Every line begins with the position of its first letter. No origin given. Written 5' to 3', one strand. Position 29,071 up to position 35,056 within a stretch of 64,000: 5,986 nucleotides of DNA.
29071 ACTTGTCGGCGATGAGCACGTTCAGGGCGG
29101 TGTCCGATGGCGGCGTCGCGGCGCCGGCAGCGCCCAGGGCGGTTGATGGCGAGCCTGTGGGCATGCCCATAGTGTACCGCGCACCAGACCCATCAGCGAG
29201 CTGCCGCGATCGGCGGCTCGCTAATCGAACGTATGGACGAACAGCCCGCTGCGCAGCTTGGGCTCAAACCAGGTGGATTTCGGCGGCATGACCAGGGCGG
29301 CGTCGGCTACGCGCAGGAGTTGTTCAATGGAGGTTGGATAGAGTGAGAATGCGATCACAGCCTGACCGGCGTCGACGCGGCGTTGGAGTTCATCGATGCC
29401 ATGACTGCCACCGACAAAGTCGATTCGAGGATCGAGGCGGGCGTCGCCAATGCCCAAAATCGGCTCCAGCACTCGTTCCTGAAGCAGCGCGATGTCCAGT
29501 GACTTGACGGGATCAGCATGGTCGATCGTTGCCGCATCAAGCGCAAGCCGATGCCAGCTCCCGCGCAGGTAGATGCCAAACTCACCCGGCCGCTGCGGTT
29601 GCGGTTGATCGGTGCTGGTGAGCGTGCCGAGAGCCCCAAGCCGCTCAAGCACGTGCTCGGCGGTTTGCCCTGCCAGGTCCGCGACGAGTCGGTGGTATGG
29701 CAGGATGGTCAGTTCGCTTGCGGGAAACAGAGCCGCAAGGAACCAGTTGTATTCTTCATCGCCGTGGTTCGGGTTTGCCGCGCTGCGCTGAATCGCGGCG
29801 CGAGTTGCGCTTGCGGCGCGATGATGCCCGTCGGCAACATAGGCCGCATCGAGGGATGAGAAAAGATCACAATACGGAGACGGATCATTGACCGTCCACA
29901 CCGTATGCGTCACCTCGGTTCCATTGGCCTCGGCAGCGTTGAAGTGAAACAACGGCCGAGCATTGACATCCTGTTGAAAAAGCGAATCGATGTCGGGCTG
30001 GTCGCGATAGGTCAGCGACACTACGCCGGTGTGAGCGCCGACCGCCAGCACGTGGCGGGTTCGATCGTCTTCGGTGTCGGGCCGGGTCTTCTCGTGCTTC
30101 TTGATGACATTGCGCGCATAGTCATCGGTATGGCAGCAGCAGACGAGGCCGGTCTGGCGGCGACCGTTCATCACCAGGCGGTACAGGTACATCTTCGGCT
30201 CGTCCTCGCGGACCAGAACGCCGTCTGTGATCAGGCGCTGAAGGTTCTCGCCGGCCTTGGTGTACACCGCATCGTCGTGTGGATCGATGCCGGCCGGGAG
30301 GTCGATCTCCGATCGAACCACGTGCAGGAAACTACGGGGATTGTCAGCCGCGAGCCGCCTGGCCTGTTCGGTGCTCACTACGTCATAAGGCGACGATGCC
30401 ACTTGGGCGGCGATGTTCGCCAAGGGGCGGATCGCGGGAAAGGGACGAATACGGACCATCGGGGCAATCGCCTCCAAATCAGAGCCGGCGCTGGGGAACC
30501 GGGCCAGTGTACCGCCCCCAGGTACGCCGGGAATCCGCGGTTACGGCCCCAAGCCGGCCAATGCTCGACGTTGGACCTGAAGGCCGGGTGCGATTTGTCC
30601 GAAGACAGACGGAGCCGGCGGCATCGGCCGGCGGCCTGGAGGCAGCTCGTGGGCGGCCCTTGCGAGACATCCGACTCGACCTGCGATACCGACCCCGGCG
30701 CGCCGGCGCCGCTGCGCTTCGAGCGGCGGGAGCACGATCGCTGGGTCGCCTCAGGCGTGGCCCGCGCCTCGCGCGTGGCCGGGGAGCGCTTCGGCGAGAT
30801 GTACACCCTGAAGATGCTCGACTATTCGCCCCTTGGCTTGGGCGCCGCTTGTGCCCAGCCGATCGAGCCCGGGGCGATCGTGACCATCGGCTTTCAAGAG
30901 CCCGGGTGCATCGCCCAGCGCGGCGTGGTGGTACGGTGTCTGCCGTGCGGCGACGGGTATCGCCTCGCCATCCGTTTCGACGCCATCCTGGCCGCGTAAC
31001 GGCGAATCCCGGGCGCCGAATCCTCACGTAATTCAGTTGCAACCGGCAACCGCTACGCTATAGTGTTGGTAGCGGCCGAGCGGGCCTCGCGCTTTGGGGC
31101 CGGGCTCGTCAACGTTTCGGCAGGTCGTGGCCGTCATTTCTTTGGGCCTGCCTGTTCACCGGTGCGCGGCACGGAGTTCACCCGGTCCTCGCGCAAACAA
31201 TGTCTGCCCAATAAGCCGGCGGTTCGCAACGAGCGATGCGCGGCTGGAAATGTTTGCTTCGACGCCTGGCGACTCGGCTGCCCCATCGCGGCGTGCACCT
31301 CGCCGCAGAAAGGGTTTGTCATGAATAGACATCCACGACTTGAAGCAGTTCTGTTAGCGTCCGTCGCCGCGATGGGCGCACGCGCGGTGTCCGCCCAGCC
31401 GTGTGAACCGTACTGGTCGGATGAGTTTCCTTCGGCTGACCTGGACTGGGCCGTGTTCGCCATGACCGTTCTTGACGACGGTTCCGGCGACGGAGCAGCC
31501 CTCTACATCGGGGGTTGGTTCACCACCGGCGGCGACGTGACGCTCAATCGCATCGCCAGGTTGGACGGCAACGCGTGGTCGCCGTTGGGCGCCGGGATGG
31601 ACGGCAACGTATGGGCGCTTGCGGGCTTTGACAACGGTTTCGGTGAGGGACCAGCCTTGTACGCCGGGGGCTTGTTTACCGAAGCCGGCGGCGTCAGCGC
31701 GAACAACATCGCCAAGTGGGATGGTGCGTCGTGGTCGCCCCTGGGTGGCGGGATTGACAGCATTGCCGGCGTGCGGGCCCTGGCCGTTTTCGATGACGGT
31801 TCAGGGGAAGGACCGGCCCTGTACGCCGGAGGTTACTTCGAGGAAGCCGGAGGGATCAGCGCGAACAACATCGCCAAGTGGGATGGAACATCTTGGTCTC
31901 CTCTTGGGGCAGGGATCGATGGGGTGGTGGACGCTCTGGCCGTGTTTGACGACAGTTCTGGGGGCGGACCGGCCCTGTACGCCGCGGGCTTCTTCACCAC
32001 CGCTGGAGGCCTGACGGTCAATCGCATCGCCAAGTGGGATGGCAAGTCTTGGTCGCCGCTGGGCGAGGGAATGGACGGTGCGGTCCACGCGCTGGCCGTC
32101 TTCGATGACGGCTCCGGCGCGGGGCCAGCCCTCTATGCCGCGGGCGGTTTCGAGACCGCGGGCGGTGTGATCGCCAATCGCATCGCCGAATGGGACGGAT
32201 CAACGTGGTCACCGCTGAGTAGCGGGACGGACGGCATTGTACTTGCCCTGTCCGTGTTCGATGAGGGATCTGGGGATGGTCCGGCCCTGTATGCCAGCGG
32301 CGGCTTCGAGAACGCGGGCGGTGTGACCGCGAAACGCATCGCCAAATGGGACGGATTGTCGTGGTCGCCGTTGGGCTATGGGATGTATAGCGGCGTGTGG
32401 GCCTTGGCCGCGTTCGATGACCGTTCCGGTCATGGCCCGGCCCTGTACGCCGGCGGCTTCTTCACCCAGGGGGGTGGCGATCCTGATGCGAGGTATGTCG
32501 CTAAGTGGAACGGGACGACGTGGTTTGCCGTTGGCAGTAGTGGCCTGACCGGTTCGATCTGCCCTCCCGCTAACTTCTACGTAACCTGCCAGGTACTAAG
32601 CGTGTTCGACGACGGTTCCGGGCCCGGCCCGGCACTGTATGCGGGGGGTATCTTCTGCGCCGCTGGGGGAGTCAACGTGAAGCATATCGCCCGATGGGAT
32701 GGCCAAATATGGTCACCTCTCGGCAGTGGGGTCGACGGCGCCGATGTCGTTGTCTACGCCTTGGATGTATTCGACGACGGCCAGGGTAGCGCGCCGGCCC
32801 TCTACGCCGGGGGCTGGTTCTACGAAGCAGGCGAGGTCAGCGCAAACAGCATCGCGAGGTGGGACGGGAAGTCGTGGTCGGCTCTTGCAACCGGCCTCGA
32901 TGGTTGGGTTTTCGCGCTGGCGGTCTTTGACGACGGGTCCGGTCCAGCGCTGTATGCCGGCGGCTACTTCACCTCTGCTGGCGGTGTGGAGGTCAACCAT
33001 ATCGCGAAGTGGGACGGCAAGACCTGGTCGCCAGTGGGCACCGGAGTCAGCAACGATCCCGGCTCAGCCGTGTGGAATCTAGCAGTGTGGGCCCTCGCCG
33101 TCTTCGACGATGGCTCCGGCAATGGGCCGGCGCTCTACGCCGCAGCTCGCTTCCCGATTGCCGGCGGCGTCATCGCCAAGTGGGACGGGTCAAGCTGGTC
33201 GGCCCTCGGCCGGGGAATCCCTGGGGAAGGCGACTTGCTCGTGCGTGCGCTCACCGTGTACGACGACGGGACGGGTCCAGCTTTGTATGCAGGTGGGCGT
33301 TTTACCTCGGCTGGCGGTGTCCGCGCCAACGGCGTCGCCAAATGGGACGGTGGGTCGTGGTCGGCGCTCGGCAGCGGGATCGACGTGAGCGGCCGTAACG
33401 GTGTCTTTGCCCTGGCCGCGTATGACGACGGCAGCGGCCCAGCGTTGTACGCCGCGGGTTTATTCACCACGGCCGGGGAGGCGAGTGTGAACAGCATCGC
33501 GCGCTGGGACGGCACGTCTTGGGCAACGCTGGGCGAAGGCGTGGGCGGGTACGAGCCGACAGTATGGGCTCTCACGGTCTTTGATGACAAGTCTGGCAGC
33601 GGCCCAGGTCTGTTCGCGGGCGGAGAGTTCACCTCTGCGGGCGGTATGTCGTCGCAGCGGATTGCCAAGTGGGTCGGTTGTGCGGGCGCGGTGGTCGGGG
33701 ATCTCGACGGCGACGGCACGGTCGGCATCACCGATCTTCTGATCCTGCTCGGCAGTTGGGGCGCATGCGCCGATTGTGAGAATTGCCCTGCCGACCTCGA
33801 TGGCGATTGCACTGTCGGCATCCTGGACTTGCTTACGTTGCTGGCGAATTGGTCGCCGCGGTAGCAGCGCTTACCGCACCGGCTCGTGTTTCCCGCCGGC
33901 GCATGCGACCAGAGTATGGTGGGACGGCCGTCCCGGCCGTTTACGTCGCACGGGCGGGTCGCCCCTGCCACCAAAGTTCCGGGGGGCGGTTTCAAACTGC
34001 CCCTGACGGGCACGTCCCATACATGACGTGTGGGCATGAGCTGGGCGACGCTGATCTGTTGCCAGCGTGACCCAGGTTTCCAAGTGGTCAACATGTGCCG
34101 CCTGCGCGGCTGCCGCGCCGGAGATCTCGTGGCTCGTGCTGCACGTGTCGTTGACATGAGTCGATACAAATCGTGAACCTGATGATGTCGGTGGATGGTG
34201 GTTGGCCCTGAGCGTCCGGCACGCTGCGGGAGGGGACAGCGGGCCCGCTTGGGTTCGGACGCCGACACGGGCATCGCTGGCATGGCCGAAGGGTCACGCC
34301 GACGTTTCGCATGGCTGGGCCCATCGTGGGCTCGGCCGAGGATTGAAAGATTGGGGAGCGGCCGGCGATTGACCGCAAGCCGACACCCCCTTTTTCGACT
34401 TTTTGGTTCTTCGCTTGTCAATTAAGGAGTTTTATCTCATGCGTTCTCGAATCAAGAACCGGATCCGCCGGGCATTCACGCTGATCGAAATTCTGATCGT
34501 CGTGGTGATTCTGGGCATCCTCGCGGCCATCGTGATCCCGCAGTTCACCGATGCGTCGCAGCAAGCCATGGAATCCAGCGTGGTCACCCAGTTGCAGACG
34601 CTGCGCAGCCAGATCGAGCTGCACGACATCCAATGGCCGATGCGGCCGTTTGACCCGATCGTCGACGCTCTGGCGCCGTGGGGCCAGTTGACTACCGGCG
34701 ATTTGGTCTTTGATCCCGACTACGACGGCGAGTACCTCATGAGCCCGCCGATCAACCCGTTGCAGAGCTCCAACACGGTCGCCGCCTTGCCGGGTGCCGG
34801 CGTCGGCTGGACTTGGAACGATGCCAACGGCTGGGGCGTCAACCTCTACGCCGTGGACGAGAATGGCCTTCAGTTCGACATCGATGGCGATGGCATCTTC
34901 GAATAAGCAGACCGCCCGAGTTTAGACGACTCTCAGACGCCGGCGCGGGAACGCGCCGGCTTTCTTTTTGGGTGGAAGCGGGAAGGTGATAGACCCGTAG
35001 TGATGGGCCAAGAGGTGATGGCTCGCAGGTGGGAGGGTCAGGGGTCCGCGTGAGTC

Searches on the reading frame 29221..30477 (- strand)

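Call 23: search_protein_families(library=pfam, proteins=[window:29221-30477:-], max_evalue=0.0001)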
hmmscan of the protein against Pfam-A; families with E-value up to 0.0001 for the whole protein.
window:29221-30477:- (418 aa): 1 family
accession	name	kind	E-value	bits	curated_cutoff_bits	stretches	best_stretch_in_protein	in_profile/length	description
PF06245.16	DUF1015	-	1.6e-93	313.7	25.8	1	10-329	1-324/325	Protein of unknown function (DUF1015)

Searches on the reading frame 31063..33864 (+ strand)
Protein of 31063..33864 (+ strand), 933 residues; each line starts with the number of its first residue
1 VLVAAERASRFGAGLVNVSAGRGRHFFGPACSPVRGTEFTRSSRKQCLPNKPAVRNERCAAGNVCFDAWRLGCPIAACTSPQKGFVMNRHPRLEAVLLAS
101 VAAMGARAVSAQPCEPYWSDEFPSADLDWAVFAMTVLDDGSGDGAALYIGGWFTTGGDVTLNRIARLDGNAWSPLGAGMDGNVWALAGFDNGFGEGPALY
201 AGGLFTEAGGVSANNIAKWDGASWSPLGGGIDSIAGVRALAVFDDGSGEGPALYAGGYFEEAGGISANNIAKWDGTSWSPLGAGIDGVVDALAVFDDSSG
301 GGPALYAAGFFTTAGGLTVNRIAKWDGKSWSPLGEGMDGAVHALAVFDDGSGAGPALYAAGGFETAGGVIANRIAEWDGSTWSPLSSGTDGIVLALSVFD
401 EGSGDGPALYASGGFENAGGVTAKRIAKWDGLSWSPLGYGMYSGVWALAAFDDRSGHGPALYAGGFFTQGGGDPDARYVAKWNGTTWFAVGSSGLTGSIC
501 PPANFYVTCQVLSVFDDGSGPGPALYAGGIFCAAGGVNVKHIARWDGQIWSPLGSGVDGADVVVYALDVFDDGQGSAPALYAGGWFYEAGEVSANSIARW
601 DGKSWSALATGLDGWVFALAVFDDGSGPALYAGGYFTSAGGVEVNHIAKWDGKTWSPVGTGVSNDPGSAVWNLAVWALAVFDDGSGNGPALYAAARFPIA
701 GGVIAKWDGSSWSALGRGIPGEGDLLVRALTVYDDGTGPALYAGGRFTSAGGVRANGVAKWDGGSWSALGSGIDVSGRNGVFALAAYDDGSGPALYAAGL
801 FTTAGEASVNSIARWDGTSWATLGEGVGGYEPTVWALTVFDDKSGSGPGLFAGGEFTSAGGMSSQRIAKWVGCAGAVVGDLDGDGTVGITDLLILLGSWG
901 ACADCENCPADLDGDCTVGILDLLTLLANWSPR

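Call 8: search_protein_families(library=pfam, proteins=[window:31063-33864:+], max_evalue=0.01)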
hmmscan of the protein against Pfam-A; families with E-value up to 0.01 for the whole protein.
window:31063-33864:+ (933 aa): 3 families
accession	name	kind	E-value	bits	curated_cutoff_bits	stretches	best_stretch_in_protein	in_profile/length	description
PF19565.4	DUF6087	-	2.2e-15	57.2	27.1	0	646-660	45-59/99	Family of unknown function (DUF6087)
PF12768.13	Rax2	-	3.6e-10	40.1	28.8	1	251-387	36-164/254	Rax2 C-terminal beta propeller domain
PF17164.10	DUF5122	-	3.2e-07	30.9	27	0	147-169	6-28/36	Domain of unknown function (DUF5122) beta-propeller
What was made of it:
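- A large secreted-looking beta-propeller protein is encoded just upstream at 31063-33864 (call 8).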

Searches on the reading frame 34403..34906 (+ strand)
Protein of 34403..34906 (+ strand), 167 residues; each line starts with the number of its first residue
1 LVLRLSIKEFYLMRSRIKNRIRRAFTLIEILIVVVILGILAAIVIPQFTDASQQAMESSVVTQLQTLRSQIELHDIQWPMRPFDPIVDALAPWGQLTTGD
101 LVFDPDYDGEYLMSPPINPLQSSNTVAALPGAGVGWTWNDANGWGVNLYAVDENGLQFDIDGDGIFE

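Call 8: search_protein_families(library=pfam, proteins=[window:34403-34906:+], max_evalue=0.01)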
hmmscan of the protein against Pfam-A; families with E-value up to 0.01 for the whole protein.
window:34403-34906:+ (167 aa): 2 families
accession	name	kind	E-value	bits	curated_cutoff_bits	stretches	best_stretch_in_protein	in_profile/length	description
PF07963.17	N_methyl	-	1.4e-07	31.2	21.2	1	20-44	2-26/27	Prokaryotic N-terminal methylation motif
PF16962.11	ABC_export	-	0.0009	18.3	29.7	1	10-62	5-57/531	Putative ABC exporter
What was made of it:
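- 34403..34906 (+): Major pilin/pseudopilin with a prepilin N-terminal methylation motif. A strong intrinsic terminator follows at 34939-34960. Pfam N_methyl (call 8).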

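Call 19: search_protein_families(library=ncbifam, proteins=[window:34403-34906:+], max_evalue=0.001)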
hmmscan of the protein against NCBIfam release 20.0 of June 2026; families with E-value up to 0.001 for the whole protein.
window:34403-34906:+ (167 aa): 8 families
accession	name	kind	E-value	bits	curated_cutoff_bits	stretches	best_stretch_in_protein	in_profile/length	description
TIGR01710.1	typeII_sec_gspG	equivalog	4.1e-12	46.3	88.85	1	23-74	1-52/134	type II secretion system major pseudopilin GspG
NF041775.1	typeIV_PilA_Myxo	equivalog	2.3e-09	37.5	400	1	15-67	4-55/214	type IV pilin protein PilA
NF040999.1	pilin_ComGC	equivalog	7e-09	35.8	75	1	23-77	2-56/84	competence type IV pilus major pilin ComGC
TIGR02532.1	IV_pilin_GFxxxE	domain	2.4e-07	30.3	16.3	1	22-45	1-24/24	prepilin-type N-terminal cleavage/methylation domain-containing protein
NF007862.0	PRK10574.1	equivalog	7.3e-07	29.4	138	1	22-75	4-57/145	prepilin peptidase-dependent pilin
TIGR01708.2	typeII_sec_gspH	equivalog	1.9e-06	28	80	1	23-58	2-38/169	type II secretion system minor pseudopilin GspH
NF041013.1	T4P_ComGE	equivalog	8.9e-06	25.7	49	1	23-74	4-56/83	competence type IV pilus minor pilin ComGE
NF040982.1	ComGD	equivalog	0.00031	21.1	70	1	23-66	2-45/139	competence type IV pilus minor pilin ComGD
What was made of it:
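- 34403..34906 (+): NCBIfam hits to GspG, PilA and ComGC cover the N-terminus only (call 19).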
